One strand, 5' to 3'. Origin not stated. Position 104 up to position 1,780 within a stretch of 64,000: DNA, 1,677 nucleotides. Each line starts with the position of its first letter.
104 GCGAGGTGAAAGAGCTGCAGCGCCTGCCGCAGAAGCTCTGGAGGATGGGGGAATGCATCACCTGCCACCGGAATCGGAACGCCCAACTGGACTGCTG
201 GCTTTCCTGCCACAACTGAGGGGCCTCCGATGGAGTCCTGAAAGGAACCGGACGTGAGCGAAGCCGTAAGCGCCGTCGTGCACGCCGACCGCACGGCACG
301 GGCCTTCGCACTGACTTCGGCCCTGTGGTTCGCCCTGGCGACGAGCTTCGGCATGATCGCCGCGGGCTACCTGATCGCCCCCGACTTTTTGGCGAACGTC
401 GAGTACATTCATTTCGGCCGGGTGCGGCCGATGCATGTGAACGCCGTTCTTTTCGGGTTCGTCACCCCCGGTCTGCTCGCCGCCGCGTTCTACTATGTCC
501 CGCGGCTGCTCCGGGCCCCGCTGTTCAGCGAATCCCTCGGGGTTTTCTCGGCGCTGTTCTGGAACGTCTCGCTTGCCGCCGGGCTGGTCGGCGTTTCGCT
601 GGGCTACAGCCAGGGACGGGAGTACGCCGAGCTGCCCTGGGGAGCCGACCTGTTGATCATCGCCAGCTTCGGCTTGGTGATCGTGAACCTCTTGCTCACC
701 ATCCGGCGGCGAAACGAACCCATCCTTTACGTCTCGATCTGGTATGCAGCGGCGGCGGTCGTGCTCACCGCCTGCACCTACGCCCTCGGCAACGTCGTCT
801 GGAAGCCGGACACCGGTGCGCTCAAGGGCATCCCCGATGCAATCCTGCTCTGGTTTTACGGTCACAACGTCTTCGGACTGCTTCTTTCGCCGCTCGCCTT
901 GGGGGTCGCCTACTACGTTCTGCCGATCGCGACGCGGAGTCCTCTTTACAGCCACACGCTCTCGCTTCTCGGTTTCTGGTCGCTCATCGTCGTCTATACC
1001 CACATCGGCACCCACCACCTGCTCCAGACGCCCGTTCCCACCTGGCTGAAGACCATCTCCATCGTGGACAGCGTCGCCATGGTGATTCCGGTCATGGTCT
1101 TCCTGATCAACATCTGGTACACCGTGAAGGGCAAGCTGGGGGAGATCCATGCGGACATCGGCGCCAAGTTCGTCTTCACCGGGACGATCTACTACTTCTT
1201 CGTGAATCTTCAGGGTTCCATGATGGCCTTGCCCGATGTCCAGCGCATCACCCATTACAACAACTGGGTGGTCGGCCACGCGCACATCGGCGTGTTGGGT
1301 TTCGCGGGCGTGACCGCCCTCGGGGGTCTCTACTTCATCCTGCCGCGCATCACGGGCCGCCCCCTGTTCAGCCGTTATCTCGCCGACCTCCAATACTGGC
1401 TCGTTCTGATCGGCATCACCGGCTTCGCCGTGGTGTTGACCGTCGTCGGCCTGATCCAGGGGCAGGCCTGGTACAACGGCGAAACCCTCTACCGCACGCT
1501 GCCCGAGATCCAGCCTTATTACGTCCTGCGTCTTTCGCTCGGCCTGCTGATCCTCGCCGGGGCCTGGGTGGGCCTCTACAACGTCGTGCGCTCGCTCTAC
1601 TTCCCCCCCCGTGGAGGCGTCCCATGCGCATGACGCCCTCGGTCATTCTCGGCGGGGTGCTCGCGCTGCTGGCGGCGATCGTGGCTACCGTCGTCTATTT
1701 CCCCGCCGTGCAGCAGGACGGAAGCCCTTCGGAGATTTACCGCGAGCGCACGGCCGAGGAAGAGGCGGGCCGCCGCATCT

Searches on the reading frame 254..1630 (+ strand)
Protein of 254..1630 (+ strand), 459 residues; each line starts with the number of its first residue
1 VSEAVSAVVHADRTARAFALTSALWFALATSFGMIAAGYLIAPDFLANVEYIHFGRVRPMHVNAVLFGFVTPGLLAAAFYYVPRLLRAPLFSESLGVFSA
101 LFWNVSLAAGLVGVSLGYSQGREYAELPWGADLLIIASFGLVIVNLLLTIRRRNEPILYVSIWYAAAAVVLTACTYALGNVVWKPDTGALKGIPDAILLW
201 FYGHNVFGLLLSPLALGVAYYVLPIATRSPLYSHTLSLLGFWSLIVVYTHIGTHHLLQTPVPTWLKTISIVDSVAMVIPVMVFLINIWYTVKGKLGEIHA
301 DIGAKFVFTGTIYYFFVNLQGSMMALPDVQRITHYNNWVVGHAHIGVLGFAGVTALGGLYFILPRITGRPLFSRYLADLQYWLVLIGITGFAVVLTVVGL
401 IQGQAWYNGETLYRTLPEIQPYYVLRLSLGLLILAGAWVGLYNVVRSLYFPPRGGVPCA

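Call 87: search_protein_families(library=pfam, proteins=[window:254-1630:+], max_evalue=0.00001)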
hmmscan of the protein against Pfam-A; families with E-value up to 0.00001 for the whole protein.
window:254-1630:+ (459 aa): 1 family
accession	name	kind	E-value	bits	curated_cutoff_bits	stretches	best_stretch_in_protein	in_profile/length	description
PF00115.25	COX1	-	2.9e-78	264.1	34.8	1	15-430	3-434/436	Cytochrome C and Quinol oxidase polypeptide I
